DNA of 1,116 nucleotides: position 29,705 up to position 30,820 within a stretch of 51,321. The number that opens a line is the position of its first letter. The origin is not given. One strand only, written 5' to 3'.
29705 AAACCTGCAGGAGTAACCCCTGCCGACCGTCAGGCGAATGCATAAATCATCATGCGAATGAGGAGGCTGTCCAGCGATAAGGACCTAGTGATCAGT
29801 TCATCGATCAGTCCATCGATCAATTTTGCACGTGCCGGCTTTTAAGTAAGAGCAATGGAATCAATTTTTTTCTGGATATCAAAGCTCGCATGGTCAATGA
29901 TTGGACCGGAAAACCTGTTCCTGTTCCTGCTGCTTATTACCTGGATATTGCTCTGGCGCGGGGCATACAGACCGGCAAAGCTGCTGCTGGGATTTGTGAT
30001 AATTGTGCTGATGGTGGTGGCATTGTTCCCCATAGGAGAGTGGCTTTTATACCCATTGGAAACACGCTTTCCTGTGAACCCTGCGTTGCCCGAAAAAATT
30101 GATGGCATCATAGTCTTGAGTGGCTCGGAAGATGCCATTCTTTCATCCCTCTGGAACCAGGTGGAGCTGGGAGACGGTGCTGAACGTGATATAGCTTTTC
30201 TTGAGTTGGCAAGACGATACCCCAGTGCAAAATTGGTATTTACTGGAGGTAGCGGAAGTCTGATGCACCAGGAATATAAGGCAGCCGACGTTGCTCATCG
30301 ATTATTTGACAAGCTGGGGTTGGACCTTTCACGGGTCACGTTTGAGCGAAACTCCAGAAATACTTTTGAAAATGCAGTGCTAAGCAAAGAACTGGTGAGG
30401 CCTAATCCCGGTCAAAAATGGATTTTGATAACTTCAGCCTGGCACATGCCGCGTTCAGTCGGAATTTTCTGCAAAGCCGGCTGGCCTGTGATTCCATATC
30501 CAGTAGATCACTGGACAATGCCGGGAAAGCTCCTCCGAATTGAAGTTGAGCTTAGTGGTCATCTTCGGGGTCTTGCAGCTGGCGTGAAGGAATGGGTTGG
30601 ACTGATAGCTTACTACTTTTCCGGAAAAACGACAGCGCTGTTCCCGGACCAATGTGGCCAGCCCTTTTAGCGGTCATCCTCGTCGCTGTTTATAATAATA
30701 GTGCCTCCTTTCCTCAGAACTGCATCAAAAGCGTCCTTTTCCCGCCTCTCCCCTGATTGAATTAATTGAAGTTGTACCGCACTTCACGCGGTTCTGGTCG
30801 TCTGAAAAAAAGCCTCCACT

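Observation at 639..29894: ~94-nt direct repeats bracket a ~29-kb glycan-assembly island inserted at the 5' end of a ydcF-like gene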

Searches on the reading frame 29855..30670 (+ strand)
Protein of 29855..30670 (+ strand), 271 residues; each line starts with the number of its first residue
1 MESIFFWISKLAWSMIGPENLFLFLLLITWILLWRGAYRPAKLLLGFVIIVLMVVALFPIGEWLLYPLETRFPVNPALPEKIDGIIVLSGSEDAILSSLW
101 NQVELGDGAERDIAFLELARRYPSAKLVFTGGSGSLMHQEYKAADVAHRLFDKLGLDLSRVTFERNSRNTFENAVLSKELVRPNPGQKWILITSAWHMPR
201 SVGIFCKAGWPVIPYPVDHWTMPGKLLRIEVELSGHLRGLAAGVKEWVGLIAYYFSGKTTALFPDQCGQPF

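Call 11: search_protein_families(library=pfam, proteins=[window:29855-30670:+], max_evalue=0.001)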
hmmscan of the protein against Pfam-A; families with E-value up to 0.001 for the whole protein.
window:29855-30670:+ (271 aa): 1 family
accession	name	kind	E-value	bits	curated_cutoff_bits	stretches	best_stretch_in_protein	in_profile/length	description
PF02698.23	DUF218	-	6.6e-25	88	27.6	1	83-249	1-133/133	DUF218 domain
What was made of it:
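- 29855..30670 (+): Intact YdcF/DUF218 (ElyC-like) gene, 271 aa. PF02698, E = 6.6e-25 (call 11).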

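Call 13: find_homologous_proteins(query=window:29855-30670:+, max_evalue=1e-20)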
Query window:29855-30670:+ (271 aa): 1863 proteins with E <= 1e-20 among 4925 candidates; the best 120 are listed.
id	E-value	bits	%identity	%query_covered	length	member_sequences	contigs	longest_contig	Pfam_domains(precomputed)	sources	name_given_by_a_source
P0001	2.7e-171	586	100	95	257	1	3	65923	PF02698.24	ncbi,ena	-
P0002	1.0e-163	562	90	100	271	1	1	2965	PF02698.24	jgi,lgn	jgi:uncharacterized SAM-binding protein YcdF (DUF218 family)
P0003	5.0e-155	533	89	95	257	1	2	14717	PF02698.24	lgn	-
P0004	2.2e-151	521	81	100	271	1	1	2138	PF02698.24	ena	-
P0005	2.3e-151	521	83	100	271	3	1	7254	PF02698.24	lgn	-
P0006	5.0e-150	517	84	100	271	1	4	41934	PF02698.24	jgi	jgi:uncharacterized SAM-binding protein YcdF (DUF218 family)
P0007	4.5e-149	514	84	100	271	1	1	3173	PF02698.24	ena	-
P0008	3.2e-148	511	84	99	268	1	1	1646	PF02698.24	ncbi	-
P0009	1.4e-147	509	82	100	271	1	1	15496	PF02698.24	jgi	jgi:uncharacterized SAM-binding protein YcdF (DUF218 family)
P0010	1.7e-142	492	80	99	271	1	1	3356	PF02698.24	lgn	-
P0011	2.2e-142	492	79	100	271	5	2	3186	PF02698.24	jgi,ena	-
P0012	4.5e-142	491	77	100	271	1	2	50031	PF02698.24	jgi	jgi:uncharacterized SAM-binding protein YcdF (DUF218 family)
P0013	3.0e-141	488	79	100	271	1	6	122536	PF02698.24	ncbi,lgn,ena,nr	ncbi:MAG: YdcF family protein [Nitrospiraceae bacterium]|nr:YdcF family protein [Nitrospiraceae bact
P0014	1.3e-139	482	78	99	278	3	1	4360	PF02698.24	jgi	jgi:uncharacterized SAM-binding protein YcdF (DUF218 family)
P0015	2.2e-139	482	78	99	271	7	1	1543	PF02698.24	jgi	jgi:uncharacterized SAM-binding protein YcdF (DUF218 family)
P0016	5.8e-139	480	75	100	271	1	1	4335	PF02698.24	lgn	-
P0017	1.5e-138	479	76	100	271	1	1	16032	PF02698.24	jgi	jgi:uncharacterized SAM-binding protein YcdF (DUF218 family)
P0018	3.6e-138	478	76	100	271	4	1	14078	PF02698.24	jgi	jgi:uncharacterized SAM-binding protein YcdF (DUF218 family)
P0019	6.2e-131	454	72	100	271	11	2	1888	PF02698.24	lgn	-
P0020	9.2e-131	453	72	99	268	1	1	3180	PF02698.24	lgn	-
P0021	3.8e-128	445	68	99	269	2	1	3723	PF02698.24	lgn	-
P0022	6.8e-123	428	69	99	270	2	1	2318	PF02698.24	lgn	-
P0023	7.6e-123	427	81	85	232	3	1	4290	PF02698.24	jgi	jgi:uncharacterized SAM-binding protein YcdF (DUF218 family)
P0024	3.6e-122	425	66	97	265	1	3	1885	PF02698.24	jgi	jgi:uncharacterized SAM-binding protein YcdF (DUF218 family)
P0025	4.8e-122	425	64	99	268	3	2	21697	PF02698.24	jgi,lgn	-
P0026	3.7e-121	422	66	100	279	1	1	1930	PF02698.24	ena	-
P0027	1.0e-120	421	65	97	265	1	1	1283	PF02698.24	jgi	jgi:uncharacterized SAM-binding protein YcdF (DUF218 family)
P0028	8.8e-120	417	66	99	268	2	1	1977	PF02698.24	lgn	-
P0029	1.3e-119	417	64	97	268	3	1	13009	PF02698.24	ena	-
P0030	6.4e-119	415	66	99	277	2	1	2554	PF02698.24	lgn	-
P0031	6.7e-119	415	66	99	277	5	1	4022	PF02698.24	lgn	-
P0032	9.8e-119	414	67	99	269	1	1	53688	PF02698.24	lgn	-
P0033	5.7e-118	411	65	99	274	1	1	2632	PF02698.24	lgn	-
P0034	8.9e-118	411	66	99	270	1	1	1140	PF02698.24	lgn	-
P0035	1.9e-117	410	66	99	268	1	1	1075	PF02698.24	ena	-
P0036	2.0e-117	410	66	99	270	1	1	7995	PF02698.24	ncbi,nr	ncbi:MAG: YdcF family protein [Sulfuricella sp.]|nr:YdcF family protein [Sulfuricella sp.]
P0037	2.9e-117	409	65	96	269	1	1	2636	PF02698.24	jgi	jgi:uncharacterized SAM-binding protein YcdF (DUF218 family)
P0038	5.5e-117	408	67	99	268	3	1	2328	PF02698.24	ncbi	-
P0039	6.6e-117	408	65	97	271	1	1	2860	PF02698.24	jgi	jgi:uncharacterized SAM-binding protein YcdF (DUF218 family)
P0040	2.2e-116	406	63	97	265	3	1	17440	PF02698.24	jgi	-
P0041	3.0e-116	406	63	100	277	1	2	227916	PF02698.24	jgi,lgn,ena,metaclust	metaclust:\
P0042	9.3e-116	404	63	99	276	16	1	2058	PF02698.24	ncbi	-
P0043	2.5e-115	403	65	99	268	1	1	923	PF02698.24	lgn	-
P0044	2.6e-115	403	64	99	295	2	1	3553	PF02698.24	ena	-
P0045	5.8e-115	402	64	99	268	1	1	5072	PF02698.24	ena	-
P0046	1.2e-114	401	64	97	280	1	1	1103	PF02698.24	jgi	jgi:uncharacterized SAM-binding protein YcdF (DUF218 family)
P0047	1.2e-114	401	63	99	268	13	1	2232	PF02698.24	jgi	jgi:uncharacterized SAM-binding protein YcdF (DUF218 family)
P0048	1.9e-114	400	63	97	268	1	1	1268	PF02698.24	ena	-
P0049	2.0e-114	400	64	99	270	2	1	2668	PF02698.24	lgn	-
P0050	2.2e-114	400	65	99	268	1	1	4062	PF02698.24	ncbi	-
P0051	2.5e-114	400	66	99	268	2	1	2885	PF02698.24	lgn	-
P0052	3.8e-114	399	64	97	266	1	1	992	PF02698.24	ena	-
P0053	4.1e-114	399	65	99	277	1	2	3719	PF02698.24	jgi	jgi:uncharacterized SAM-binding protein YcdF (DUF218 family)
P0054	5.9e-114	398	63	99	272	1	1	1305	PF02698.24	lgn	-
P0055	7.9e-114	398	65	99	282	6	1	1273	PF02698.24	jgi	jgi:uncharacterized SAM-binding protein YcdF (DUF218 family)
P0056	1.0e-113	398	65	99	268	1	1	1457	PF02698.24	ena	-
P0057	1.0e-113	398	64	99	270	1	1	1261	PF02698.24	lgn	-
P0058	5.6e-113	395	63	100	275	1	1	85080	PF02698.24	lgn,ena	-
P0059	5.8e-113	395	63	99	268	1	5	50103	PF02698.24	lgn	-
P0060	5.9e-113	395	64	98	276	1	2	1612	PF02698.24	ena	-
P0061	8.2e-113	395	63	99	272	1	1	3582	PF02698.24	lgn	-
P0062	9.6e-113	394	62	99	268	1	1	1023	PF02698.24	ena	-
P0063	1.0e-112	394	64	99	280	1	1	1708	PF02698.24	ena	-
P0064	1.4e-112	394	63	99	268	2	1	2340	PF02698.24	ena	-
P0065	1.5e-112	394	63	98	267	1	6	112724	PF02698.24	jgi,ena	-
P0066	1.7e-112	393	62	96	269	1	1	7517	PF02698.24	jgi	jgi:uncharacterized SAM-binding protein YcdF (DUF218 family)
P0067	2.4e-112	393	62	96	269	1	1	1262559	PF02698.24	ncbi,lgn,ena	-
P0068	2.7e-112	393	64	99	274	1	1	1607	PF02698.24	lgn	-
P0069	3.3e-112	393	63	98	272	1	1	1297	PF02698.24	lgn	-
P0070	5.6e-112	392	62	97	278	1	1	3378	PF02698.24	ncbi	-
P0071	1.6e-111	390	62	98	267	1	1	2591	PF02698.24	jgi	jgi:uncharacterized SAM-binding protein YcdF (DUF218 family)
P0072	1.6e-111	390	78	80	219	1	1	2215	PF02698.24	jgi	-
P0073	2.4e-111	390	63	98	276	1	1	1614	PF02698.24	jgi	-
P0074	2.8e-111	390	64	98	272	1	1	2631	PF02698.24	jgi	jgi:uncharacterized SAM-binding protein YcdF (DUF218 family)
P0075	3.9e-111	389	61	98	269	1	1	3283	PF02698.24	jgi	jgi:uncharacterized SAM-binding protein YcdF (DUF218 family)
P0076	4.5e-111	389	63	97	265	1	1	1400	PF02698.24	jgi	jgi:uncharacterized SAM-binding protein YcdF (DUF218 family)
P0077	5.9e-111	388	63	99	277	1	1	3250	PF02698.24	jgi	jgi:uncharacterized SAM-binding protein YcdF (DUF218 family)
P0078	1.1e-110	388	61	99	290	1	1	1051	PF02698.24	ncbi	-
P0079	2.7e-110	386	60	99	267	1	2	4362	PF02698.24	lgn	-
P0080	3.9e-110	386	62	98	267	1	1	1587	PF02698.24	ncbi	-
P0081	4.7e-110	385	60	99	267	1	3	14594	PF02698.24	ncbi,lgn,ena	-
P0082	6.4e-110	385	60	100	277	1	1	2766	PF02698.24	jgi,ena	-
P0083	6.7e-110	385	62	99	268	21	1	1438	PF02698.24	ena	-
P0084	8.6e-110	385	61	99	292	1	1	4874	PF02698.24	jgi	jgi:uncharacterized SAM-binding protein YcdF (DUF218 family)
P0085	1.4e-109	384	61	98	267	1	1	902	PF02698.24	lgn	-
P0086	2.1e-109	383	63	99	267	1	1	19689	PF02698.24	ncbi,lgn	-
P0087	2.9e-109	383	62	97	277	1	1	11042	PF02698.24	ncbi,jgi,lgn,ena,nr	ncbi:MAG: YdcF family protein [Desulfobulbaceae bacterium]|nr:YdcF family protein [Desulfobulbaceae 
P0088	3.3e-109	383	60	99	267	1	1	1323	PF02698.24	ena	-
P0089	3.3e-109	383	60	99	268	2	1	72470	PF02698.24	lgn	-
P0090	4.2e-109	382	60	100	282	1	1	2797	PF02698.24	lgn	-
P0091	4.4e-109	382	61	99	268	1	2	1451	PF02698.24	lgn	-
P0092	6.5e-109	382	63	99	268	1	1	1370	PF02698.24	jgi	jgi:uncharacterized SAM-binding protein YcdF (DUF218 family)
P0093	7.7e-109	382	62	98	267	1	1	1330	PF02698.24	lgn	-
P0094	8.7e-109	381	60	99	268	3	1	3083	PF02698.24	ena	-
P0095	9.6e-109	381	60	99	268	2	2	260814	PF02698.24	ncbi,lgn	-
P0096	9.6e-109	381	62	99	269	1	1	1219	PF02698.24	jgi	jgi:uncharacterized SAM-binding protein YcdF (DUF218 family)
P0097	9.8e-109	381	61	99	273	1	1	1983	PF02698.24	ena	-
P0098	1.1e-108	381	62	99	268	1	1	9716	PF02698.24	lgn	-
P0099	1.1e-108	381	60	100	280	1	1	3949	PF02698.24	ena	-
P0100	1.5e-108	381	60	100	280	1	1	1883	PF02698.24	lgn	-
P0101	2.4e-108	380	60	99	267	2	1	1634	PF02698.24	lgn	-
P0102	2.5e-108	380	62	100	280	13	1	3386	PF02698.24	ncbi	-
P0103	2.6e-108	380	63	99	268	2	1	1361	PF02698.24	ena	-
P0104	2.8e-108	380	60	99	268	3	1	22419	PF02698.24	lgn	-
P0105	2.9e-108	380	61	98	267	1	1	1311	PF02698.24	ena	-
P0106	3.4e-108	379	61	99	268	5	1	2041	PF02698.24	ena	-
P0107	4.5e-108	379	60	99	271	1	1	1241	PF02698.24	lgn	-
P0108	4.7e-108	379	61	98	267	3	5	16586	PF02698.24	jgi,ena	-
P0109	9.6e-108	378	60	99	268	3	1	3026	PF02698.24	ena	-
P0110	1.2e-107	378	61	99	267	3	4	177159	PF02698.24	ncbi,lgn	-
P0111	2.1e-107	377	58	99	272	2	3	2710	PF02698.24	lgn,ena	-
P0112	2.9e-107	376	59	97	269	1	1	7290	PF02698.24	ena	-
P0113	2.9e-107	376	60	99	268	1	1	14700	PF02698.24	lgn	-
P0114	3.8e-107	376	60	99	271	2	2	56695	PF02698.24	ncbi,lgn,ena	-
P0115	4.2e-107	376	61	99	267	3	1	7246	PF02698.24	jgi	jgi:uncharacterized SAM-binding protein YcdF (DUF218 family)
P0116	4.3e-107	376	63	93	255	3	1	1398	PF02698.24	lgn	-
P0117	4.7e-107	376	61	98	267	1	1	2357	PF02698.24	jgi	jgi:uncharacterized SAM-binding protein YcdF (DUF218 family)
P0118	5.8e-107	375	60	99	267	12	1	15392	PF02698.24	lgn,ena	-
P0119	7.6e-107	375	63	99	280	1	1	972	PF02698.24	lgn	-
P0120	8.8e-107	375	58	99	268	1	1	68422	PF02698.24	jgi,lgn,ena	-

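Call 16: find_encoding_contigs(protein=P0003, flank=10000, max_places=4)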
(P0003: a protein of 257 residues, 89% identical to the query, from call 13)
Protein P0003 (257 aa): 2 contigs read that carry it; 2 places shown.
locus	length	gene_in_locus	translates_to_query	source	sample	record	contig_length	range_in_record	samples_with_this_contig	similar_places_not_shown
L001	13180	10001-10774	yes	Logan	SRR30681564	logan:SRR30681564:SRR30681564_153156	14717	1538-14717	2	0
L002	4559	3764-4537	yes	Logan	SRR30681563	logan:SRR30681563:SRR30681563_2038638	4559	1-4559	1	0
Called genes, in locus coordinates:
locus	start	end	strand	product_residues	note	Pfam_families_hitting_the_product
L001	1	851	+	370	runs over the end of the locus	PF02350:Epimerase_2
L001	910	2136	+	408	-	PF13439:Glyco_transf_4, PF13579:Glyco_trans_4_4, PF00534:Glycos_transf_1, PF13692:Glyco_trans_1_4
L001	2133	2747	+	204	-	PF02397:Bac_transf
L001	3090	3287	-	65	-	-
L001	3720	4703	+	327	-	PF21360:PylC-like_N, PF02655:ATP-grasp_3, PF13535:ATP-grasp_4, PF15632:ATPgrasp_Ter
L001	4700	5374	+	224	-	PF00702:Hydrolase, PF13419:HAD_2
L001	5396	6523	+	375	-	PF14907:NTP_transf_5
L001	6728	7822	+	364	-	PF00155:Aminotran_1_2 (weak), PF01041:DegT_DnrJ_EryC1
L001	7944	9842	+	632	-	PF13727:CoA_binding_3, PF01073:3Beta_HSD, PF01370:Epimerase, PF02719:Polysacc_synt_2, PF04321:RmlD_sub_bind, PF07993:NAD_binding_4 (weak), PF16363:GDP_Man_Dehyd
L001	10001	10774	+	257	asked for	PF02698:DUF218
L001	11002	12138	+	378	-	PF01370:Epimerase, PF04321:RmlD_sub_bind (weak), PF16363:GDP_Man_Dehyd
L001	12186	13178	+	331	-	?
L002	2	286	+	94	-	?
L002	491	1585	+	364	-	PF00155:Aminotran_1_2 (weak), PF01041:DegT_DnrJ_EryC1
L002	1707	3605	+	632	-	PF13727:CoA_binding_3, PF01073:3Beta_HSD, PF01370:Epimerase, PF02719:Polysacc_synt_2, PF04321:RmlD_sub_bind, PF07993:NAD_binding_4 (weak), PF16363:GDP_Man_Dehyd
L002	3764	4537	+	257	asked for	PF02698:DUF218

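Call 17: find_encoding_contigs(protein=P0006, flank=10000, max_places=4)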
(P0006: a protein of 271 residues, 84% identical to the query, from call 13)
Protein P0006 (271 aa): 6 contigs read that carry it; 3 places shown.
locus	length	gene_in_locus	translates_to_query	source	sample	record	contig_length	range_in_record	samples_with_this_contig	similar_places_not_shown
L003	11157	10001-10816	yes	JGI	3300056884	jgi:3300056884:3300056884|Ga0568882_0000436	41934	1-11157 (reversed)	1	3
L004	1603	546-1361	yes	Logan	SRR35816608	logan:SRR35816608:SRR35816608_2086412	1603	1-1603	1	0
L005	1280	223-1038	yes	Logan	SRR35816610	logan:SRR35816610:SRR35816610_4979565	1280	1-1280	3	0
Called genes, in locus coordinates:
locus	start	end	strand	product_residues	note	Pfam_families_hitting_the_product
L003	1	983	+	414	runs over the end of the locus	PF00109:ketoacyl-synt, PF02801:Ketoacyl-synt_C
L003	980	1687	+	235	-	PF22935:RM44_endonuclase (weak), PF14622:Ribonucleas_3_3, PF00636:Ribonuclease_3, PF00035:dsrm, PF22892:DSRM_MRPL44 (weak)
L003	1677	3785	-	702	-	-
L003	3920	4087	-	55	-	-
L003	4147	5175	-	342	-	PF08240:ADH_N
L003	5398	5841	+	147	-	PF07883:Cupin_2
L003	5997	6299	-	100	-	PF13620:CarboxypepD_reg, PF16371:MetallophosN, PF17210:SdrD_B, PF22904:NOMO1-like_2nd (weak), PF13715:CarbopepD_reg_2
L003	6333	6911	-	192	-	PF13801:Metal_resist, PF07813:LTXXQ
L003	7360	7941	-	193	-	-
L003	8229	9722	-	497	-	-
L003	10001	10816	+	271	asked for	PF02698:DUF218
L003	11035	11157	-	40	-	?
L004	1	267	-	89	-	?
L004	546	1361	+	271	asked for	PF02698:DUF218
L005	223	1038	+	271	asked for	PF02698:DUF218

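Call 18: find_encoding_contigs(protein=P0013, flank=10000, max_places=4)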
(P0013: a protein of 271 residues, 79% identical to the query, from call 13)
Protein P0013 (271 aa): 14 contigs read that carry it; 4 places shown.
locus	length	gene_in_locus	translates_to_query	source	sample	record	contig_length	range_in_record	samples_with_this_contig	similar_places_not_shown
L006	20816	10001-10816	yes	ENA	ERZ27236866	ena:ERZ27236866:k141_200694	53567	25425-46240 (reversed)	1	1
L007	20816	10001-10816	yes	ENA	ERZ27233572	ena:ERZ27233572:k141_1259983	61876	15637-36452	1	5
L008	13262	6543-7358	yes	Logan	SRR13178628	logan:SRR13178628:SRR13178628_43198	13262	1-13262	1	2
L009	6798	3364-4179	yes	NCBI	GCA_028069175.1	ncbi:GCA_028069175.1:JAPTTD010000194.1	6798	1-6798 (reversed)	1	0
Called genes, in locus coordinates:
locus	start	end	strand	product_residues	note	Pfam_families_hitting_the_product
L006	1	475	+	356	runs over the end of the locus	PF04143:Sulf_transp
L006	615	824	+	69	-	-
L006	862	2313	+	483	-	PF13450:NAD_binding_8, PF01593:Amino_oxidase, PF03275:GLF (faint)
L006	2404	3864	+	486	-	PF02310:B12-binding, PF04055:Radical_SAM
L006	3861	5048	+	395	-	PF12917:YfbR-like, PF13023:HD_3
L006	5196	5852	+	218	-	PF01081:Aldolase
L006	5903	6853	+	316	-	PF00682:HMGL-like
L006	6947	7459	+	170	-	-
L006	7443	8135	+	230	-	PF02682:CT_C_D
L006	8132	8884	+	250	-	PF03746:LamB_YcsF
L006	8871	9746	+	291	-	PF02626:CT_A_B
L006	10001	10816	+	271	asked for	PF02698:DUF218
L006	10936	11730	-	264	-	PF03781:FGE-sulfatase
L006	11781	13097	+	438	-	PF13742:tRNA_anti_2, PF02601:Exonuc_VII_L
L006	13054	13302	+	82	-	PF02609:Exonuc_VII_S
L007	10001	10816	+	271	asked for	PF02698:DUF218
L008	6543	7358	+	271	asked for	PF02698:DUF218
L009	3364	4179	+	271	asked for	PF02698:DUF218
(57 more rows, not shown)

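Call 20: find_encoding_contigs(protein=P0001, flank=10000, max_places=4)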
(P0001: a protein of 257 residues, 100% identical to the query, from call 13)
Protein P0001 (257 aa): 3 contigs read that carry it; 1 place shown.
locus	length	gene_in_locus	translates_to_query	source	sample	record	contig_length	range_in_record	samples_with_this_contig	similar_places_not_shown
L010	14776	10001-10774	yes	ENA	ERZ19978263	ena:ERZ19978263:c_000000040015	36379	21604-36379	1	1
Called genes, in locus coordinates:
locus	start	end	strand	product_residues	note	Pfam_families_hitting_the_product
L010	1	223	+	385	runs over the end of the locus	PF04932:Wzy_C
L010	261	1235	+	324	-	PF00535:Glycos_transf_2, PF10111:Glyco_tranf_2_2, PF13641:Glyco_tranf_2_3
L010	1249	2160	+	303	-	-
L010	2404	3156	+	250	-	PF05711:TylF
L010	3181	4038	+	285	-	PF02475:TRM5-TYW2_MTfase (weak), PF05050:Methyltransf_21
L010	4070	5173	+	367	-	PF13439:Glyco_transf_4, PF13579:Glyco_trans_4_4 (weak), PF00534:Glycos_transf_1, PF13692:Glyco_trans_1_4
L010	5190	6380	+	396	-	PF13579:Glyco_trans_4_4 (weak), PF13439:Glyco_transf_4, PF00534:Glycos_transf_1, PF13692:Glyco_trans_1_4, PF13524:Glyco_trans_1_2 (weak)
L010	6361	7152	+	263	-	PF03808:Glyco_tran_WecG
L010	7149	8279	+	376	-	PF14907:NTP_transf_5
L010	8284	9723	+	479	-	PF00953:Glycos_transf_4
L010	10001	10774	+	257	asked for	PF02698:DUF218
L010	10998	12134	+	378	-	PF01370:Epimerase, PF04321:RmlD_sub_bind (weak), PF16363:GDP_Man_Dehyd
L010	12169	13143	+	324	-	PF01370:Epimerase, PF13460:NAD_binding_10 (weak), PF16363:GDP_Man_Dehyd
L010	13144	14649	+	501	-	PF00483:NTP_transferase, PF12804:NTP_transf_3 (weak), PF22640:ManC_GMP_beta-helix, PF01050:MannoseP_isomer, PF07883:Cupin_2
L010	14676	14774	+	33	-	?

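Call 21: find_encoding_contigs(protein=P0002, flank=10000, max_places=4)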
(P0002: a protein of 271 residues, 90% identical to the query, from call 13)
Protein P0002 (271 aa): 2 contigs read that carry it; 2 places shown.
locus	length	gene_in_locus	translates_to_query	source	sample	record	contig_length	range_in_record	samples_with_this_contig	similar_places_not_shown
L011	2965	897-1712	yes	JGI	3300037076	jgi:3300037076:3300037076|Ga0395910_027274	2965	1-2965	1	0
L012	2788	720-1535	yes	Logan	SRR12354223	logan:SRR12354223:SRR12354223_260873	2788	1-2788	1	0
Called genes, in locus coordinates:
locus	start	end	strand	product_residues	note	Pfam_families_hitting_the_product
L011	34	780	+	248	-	PF01370:Epimerase, PF02719:Polysacc_synt_2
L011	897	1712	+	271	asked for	PF02698:DUF218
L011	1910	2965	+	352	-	?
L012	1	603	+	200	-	?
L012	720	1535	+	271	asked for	PF02698:DUF218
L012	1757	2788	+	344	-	?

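Call 22: find_encoding_contigs(protein=P0009, flank=10000, max_places=4)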
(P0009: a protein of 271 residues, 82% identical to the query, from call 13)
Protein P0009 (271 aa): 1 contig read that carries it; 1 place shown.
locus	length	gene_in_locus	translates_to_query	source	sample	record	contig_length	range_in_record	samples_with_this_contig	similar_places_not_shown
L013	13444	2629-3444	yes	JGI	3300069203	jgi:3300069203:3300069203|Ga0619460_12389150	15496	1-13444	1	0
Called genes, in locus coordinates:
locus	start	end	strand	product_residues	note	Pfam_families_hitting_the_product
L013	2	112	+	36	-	?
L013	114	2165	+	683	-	PF03483:B3_4, PF03484:B5, PF17759:tRNA_synthFbeta, PF03147:FDX-ACB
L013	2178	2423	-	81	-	PF01206:TusA (faint), PF00403:HMA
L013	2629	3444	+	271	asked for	PF02698:DUF218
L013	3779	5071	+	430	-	-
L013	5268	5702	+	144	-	PF01894:YjbQ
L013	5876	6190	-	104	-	-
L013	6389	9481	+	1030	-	PF00580:UvrD-helicase, PF13245:AAA_19 (faint), PF13087:AAA_12 (faint), PF13361:UvrD_C, PF13538:UvrD_C_2 (faint), PF12705:PDDEXK_1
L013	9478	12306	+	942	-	PF12705:PDDEXK_1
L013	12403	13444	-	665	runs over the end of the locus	PF13414:TPR_11, PF13424:TPR_12, PF13414:TPR_11, PF13432:TPR_16, PF00515:TPR_1, PF13414:TPR_11, PF13424:TPR_12, PF14559:TPR_19, +22 more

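Call 29: search_protein_families(library=ncbifam, proteins=[window:29855-30670:+], max_evalue=0.1)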
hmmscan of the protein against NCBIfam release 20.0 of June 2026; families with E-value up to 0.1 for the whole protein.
window:29855-30670:+ (271 aa): 1 family
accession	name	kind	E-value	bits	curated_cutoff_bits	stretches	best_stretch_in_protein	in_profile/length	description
NF007794.0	PRK10494.1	equivalog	7.4e-23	81.3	205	1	5-225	2-217/259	envelope biogenesis factor ElyC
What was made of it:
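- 29855..30670 (+): NF007794 ElyC, E = 7e-23, below its cutoff (call 29).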

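Call 59: find_encoding_contigs(protein=P0005, flank=10000, max_places=3)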
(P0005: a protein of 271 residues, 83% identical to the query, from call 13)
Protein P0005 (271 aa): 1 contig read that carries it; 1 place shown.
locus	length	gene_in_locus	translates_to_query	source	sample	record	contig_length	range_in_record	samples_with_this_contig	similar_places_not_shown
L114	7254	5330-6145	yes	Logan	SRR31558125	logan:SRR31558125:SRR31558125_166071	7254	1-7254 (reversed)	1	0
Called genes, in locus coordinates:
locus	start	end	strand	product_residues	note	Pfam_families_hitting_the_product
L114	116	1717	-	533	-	PF00072:Response_reg, PF00989:PAS (weak), PF08447:PAS_3, PF13426:PAS_9 (weak), PF00512:HisKA, PF02518:HATPase_c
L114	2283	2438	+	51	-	-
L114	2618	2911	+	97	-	PF02001:DUF134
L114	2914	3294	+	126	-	PF02579:Nitro_FeMo-Co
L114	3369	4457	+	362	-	PF13384:HTH_23 (weak), PF13518:HTH_28, PF13551:HTH_29, PF13565:HTH_32, PF13358:DDE_3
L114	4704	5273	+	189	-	PF00881:Nitroreductase, PF14512:TM1586_NiRdase (weak)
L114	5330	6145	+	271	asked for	PF02698:DUF218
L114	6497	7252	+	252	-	?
